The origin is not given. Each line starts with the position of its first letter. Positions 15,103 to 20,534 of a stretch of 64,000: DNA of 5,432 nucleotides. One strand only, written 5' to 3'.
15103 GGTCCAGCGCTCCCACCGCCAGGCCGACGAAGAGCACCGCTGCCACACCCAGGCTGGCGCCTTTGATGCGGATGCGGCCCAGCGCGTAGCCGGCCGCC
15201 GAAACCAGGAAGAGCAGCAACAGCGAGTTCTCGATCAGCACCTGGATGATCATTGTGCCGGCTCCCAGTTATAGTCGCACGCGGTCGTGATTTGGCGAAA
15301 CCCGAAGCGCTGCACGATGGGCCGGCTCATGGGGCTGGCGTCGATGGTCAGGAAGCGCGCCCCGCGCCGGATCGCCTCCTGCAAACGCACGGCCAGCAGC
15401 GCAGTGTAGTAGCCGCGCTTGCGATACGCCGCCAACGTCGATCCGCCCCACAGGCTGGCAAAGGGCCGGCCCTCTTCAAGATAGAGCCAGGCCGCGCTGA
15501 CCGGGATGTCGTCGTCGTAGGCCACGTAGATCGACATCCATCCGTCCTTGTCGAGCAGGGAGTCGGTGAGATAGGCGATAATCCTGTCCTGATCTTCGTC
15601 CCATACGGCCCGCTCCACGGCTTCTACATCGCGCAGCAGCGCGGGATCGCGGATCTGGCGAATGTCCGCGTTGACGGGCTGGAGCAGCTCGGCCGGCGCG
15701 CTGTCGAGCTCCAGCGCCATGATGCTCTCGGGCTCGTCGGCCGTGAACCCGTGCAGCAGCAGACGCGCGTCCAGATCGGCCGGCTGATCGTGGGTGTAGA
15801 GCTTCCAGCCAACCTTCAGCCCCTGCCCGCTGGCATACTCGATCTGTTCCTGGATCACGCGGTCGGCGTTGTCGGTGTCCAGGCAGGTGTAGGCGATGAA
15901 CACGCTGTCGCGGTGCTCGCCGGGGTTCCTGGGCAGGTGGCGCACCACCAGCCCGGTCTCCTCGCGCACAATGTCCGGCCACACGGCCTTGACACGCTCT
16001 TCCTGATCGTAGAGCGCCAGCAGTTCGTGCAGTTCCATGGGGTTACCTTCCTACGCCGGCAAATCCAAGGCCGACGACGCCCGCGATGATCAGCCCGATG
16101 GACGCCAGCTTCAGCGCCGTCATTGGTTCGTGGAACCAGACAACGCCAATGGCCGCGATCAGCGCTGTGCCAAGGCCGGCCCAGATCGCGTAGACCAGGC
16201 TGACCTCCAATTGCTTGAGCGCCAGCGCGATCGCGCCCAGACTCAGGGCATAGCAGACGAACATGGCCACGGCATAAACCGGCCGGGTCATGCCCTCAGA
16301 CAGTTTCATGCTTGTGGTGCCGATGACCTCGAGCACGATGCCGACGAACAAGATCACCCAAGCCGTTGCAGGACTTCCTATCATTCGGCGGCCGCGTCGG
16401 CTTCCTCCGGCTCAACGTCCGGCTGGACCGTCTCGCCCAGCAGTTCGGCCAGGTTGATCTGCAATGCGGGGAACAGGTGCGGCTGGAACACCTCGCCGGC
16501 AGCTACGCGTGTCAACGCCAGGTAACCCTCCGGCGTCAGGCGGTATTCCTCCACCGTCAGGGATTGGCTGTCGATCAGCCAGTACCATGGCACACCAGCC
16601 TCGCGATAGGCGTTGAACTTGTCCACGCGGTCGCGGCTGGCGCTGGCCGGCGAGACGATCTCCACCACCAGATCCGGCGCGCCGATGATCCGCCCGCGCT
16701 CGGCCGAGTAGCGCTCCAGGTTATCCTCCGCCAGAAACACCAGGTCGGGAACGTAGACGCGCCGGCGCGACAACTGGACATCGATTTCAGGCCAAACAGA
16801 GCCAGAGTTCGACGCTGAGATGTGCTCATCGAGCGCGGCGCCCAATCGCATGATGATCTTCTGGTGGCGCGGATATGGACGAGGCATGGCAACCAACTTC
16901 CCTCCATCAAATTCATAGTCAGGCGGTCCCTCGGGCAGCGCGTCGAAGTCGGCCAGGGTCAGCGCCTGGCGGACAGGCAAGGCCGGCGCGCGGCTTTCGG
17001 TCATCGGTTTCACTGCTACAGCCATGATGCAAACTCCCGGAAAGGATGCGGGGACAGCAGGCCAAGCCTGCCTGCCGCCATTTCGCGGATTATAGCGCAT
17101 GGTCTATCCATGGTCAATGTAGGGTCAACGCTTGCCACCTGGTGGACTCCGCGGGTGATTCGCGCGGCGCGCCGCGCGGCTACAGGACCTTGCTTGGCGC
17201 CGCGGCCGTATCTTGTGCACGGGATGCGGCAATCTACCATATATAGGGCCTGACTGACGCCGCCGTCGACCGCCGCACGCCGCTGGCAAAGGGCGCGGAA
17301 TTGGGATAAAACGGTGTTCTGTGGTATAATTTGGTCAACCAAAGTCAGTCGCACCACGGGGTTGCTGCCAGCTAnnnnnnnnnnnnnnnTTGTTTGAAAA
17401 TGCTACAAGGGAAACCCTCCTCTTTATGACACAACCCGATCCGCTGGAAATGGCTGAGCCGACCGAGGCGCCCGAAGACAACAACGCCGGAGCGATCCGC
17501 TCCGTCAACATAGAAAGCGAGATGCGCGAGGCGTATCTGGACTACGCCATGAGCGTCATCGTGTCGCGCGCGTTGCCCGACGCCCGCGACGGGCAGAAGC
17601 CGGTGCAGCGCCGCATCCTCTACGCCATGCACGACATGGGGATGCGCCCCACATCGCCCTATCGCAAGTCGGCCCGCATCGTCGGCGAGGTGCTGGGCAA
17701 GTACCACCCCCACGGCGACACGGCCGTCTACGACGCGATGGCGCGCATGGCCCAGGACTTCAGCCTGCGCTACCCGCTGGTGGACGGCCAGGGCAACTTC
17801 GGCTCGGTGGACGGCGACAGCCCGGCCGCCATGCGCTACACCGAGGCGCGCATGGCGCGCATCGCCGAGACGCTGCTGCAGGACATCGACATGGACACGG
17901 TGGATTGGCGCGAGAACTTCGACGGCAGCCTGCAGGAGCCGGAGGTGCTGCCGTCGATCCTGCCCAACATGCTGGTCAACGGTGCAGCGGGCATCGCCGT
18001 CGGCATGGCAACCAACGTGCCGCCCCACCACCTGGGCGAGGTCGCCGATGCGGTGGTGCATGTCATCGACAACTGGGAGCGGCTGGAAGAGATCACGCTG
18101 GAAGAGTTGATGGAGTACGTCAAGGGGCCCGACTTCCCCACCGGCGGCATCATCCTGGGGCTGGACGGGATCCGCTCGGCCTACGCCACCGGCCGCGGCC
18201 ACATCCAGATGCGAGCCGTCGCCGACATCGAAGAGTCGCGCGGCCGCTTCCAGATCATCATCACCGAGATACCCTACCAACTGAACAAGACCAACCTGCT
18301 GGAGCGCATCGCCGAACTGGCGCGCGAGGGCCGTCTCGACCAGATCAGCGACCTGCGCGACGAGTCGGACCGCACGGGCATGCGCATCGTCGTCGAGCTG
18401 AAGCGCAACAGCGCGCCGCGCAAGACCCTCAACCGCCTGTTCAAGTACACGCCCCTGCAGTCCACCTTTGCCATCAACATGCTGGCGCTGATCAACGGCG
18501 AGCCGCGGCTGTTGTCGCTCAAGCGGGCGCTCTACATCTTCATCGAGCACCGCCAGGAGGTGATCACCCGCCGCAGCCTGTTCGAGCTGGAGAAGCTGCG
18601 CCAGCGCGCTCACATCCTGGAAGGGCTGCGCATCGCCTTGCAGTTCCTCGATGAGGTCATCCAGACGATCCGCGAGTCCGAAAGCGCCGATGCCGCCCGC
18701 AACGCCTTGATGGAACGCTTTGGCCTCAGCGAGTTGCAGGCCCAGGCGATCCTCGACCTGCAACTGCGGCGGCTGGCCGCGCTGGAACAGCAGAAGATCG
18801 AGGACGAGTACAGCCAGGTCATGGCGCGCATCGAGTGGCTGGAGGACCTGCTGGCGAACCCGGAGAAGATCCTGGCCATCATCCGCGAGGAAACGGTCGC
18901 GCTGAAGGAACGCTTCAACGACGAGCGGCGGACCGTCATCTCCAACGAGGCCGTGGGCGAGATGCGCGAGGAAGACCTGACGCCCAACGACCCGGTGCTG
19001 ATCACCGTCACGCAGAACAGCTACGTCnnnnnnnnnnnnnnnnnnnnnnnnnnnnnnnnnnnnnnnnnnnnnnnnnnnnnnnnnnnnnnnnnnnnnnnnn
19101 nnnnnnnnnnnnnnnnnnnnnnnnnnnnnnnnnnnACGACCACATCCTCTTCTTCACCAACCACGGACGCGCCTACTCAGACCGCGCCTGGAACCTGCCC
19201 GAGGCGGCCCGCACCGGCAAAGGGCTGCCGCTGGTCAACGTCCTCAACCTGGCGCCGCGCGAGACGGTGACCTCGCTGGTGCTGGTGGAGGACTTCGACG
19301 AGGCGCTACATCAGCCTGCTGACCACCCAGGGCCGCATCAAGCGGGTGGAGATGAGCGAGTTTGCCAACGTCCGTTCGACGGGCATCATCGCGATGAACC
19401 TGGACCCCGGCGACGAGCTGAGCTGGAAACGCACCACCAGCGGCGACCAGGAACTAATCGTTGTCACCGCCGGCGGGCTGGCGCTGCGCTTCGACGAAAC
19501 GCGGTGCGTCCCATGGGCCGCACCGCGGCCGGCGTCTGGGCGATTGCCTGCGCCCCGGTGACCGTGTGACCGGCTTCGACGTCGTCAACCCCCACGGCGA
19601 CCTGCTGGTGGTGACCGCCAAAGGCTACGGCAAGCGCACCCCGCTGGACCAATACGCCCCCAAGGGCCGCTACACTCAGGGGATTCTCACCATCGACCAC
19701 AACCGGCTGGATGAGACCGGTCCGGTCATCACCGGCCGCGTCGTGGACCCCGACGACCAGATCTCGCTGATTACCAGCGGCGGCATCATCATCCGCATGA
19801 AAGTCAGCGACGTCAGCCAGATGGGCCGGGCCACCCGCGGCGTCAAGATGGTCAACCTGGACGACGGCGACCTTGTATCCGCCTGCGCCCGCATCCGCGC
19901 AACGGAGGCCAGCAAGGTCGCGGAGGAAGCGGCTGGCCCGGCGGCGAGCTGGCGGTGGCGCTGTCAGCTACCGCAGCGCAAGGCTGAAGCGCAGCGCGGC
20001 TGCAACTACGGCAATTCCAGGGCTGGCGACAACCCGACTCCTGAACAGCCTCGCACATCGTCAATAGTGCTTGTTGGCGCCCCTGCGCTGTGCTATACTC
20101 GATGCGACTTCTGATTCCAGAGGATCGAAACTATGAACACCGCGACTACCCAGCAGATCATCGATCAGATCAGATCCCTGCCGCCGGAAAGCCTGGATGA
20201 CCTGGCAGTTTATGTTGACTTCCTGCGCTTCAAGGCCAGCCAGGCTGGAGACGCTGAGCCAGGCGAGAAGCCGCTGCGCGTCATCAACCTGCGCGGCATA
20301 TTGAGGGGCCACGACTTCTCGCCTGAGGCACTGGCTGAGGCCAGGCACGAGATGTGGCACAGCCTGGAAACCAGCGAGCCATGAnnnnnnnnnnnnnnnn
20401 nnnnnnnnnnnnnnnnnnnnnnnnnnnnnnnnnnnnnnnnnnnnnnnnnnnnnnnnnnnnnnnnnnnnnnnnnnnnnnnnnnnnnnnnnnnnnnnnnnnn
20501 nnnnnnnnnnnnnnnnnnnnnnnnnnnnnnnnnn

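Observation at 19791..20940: A 997-bp promoter-vapB-vapC cassette sits inside the gyrA 3' end, flanked by 153-bp direct repeats of the gyrA coding sequence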

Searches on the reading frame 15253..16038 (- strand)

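Call 58: search_protein_families(library=pfam, proteins=[window:15253-16038:-], max_evalue=0.0001)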
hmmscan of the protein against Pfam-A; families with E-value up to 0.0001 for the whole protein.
window:15253-16038:- (262 aa): 1 family
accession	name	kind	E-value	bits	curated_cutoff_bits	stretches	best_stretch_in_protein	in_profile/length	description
PF00583.31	Acetyltransf_1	-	3.4e-05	24.6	20.7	1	146-247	16-116/116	Acetyltransferase (GNAT) family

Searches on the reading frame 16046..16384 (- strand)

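Call 58: search_protein_families(library=pfam, proteins=[window:16046-16384:-], max_evalue=0.0001)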
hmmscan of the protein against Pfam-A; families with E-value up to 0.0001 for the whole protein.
window:16046-16384:- (113 aa): 1 family
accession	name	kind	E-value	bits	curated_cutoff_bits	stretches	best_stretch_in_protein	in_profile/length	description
PF00893.25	Multi_Drug_Res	-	1.6e-23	83.5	23.7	1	8-99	2-93/93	Small Multidrug Resistance protein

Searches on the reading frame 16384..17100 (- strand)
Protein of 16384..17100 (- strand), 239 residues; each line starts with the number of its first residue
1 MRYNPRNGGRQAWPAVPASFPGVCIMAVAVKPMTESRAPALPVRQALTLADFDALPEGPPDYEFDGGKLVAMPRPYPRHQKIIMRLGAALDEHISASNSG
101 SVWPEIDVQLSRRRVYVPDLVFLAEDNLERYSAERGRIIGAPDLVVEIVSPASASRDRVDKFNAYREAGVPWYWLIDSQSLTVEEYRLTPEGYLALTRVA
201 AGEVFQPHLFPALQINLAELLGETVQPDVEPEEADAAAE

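Call 12: search_protein_families(library=pfam, proteins=[window:16384-17100:-], max_evalue=0.01)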
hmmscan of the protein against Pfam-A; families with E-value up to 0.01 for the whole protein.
window:16384-17100:- (239 aa): 1 family
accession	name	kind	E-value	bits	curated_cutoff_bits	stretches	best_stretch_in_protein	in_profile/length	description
PF05685.18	Uma2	-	2.6e-33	115.4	27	1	50-217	2-171/172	Putative restriction endonuclease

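Call 75: search_protein_families(library=padloc, proteins=[window:16384-17100:-], max_evalue=0.001)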
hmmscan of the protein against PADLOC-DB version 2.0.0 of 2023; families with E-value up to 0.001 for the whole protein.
window:16384-17100:- (239 aa): 5 families
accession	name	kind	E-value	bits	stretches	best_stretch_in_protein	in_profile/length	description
PDLC04833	PDC-S03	-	1.6e-30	104.1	1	44-221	21-203/207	-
PDLC04832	PDC-S03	-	7.5e-30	102.1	1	48-220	10-185/188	-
PDLC04834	PDC-S03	-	1.3e-20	71.9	1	61-220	24-181/184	-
PDLC04835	PDC-S03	-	7.5e-15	53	1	44-189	6-157/207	-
PDLC04943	PDC-S17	-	0.00027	18.4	1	141-198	112-163/199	-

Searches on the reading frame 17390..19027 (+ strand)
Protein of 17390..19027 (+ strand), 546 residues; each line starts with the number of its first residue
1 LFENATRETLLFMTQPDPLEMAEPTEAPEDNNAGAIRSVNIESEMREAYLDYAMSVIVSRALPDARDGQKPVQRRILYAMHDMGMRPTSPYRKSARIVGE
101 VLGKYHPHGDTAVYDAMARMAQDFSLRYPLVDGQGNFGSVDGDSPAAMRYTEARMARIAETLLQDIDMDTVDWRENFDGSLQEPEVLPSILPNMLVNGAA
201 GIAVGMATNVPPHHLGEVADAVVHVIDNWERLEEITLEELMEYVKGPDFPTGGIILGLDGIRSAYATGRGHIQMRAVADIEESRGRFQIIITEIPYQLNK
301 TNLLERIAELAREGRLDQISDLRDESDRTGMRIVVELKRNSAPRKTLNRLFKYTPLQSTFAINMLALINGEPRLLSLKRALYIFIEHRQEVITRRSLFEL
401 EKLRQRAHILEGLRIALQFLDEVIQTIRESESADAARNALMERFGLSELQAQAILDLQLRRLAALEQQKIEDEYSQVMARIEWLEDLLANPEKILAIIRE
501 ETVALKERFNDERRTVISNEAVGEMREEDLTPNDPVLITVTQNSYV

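Call 79: find_homologous_proteins(query=window:17390-19027:+, max_evalue=1e-100)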
Query window:17390-19027:+ (546 aa): 8000 proteins with E <= 1e-100 among 8000 candidates; the best 120 are listed.
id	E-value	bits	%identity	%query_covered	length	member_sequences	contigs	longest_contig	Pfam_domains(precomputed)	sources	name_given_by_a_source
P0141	0.0e+0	1103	94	98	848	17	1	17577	PF00521.27,PF03989.19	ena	-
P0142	0.0e+0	1011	93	89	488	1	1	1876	PF00521.27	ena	-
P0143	5.2e-285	964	81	98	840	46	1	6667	PF00521.27,PF03989.19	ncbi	-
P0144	1.3e-284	963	80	98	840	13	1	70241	PF00521.27,PF03989.19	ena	-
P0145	1.5e-284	963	81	98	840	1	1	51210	PF00521.27,PF03989.19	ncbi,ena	-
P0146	1.2e-283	960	81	98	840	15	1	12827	PF00521.27,PF03989.19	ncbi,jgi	-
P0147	2.9e-282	955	80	97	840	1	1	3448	PF00521.27,PF03989.19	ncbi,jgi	jgi:DNA gyrase subunit A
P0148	9.5e-282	953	80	98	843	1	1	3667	PF00521.27,PF03989.19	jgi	jgi:DNA gyrase subunit A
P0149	5.3e-279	944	80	98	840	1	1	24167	PF00521.27,PF03989.19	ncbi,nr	ncbi:MAG: DNA gyrase subunit A [Caldilineales bacterium]|nr:DNA gyrase subunit A [Caldilineales bact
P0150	1.3e-278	943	79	98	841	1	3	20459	PF00521.27,PF03989.19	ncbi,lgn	-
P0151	1.3e-276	936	79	98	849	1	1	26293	PF00521.27,PF03989.19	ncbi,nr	ncbi:MAG: DNA gyrase subunit A [Chloroflexota bacterium]|nr:DNA gyrase subunit A [Chloroflexota bact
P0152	3.9e-276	935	82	93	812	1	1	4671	PF00521.27,PF03989.19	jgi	jgi:DNA gyrase subunit A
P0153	1.4e-271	920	82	92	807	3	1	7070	PF00521.27,PF03989.19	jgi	-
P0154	3.3e-252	856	81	86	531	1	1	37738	PF00521.27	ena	-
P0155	1.8e-250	850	73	94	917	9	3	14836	PF00521.27,PF03989.19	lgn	-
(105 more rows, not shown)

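Call 81: list_cluster_members(proteins=[P0141])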
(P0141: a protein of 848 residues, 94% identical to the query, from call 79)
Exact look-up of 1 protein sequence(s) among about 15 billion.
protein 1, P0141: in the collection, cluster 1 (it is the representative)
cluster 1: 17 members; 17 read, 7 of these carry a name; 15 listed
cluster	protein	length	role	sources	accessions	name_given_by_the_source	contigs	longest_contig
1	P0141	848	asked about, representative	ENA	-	-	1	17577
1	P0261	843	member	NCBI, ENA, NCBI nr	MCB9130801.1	MAG: DNA gyrase subunit A [Anaerolineales bacterium] | DNA gyrase subunit A [Anaerolineales bacterium]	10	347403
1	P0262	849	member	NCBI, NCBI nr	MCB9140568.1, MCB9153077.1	MAG: DNA gyrase subunit A [Caldilineae bacterium] | DNA gyrase subunit A [Caldilineaceae bacterium]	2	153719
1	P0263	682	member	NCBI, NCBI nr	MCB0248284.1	MAG: DNA gyrase subunit A, partial [Anaerolineae bacterium] | DNA gyrase subunit A [Anaerolineae bacterium]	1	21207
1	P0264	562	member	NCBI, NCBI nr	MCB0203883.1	MAG: DNA gyrase subunit A, partial [Anaerolineae bacterium] | DNA gyrase subunit A [Anaerolineae bacterium]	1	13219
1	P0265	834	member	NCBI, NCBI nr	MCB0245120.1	MAG: DNA gyrase subunit A [Anaerolineae bacterium] | DNA gyrase subunit A [Anaerolineae bacterium]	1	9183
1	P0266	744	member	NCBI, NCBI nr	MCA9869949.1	MAG: DNA gyrase subunit A, partial [Anaerolineae bacterium] | DNA gyrase subunit A [Anaerolineae bacterium]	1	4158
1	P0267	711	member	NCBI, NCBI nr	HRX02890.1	MAG TPA: DNA gyrase subunit A, partial [Anaerolineae bacterium] | DNA gyrase subunit A [Anaerolineae bacterium]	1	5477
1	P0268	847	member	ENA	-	-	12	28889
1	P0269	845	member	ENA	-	-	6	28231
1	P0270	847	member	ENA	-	-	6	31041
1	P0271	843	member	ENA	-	-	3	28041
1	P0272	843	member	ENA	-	-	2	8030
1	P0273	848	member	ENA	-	-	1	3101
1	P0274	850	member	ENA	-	-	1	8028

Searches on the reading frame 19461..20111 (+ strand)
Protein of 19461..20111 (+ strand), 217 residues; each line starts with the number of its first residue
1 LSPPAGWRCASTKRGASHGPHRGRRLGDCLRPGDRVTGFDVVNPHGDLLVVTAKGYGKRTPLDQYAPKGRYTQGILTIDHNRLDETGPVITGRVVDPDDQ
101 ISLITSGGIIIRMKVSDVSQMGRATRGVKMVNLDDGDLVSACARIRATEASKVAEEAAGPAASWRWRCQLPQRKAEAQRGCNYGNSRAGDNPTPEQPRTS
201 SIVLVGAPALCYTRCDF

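Call 12: search_protein_families(library=pfam, proteins=[window:19461-20111:+], max_evalue=0.01)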
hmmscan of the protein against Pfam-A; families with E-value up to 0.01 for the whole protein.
window:19461-20111:+ (217 aa): 1 family
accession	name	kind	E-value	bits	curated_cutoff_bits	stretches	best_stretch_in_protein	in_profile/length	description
PF03989.18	DNA_gyraseA_C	-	3.1e-25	87.8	27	2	99-145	1-47/48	DNA gyrase C-terminal domain, beta-propeller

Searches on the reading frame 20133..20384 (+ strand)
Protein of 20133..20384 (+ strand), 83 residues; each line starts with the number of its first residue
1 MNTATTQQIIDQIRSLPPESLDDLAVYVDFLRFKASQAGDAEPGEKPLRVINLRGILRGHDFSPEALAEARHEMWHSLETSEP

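Call 12: search_protein_families(library=pfam, proteins=[window:20133-20381:+], max_evalue=0.01)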
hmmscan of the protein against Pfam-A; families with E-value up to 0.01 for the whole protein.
window:20133-20381:+ (83 aa): 1 family
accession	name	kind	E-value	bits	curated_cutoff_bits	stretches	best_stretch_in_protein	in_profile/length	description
PF10047.15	DUF2281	-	0.0031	18.5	26.5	1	8-64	1-58/64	Protein of unknown function (DUF2281)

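Call 14: find_encoding_contigs(protein=window:20133-20384:+, flank=10000, max_places=10)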
Protein window:20133-20384:+ (83 aa): 1 contig read that carries it; 1 place shown.
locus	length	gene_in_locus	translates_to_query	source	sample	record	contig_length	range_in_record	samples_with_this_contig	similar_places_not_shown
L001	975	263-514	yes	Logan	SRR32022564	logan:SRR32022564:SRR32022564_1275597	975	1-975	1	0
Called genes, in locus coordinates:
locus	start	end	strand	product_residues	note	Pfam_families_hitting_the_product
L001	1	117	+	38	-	?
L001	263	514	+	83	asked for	-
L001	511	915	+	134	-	PF01850:PIN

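Call 61: search_protein_families(library=ncbifam, proteins=[window:20133-20381:+], max_evalue=0.01)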
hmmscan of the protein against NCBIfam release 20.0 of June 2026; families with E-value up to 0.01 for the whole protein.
window:20133-20381:+ (83 aa): 0 families

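Call 75: search_protein_families(library=padloc, proteins=[window:20133-20381:+], max_evalue=0.001)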
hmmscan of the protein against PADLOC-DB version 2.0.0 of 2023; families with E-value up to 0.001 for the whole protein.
window:20133-20381:+ (83 aa): 0 families
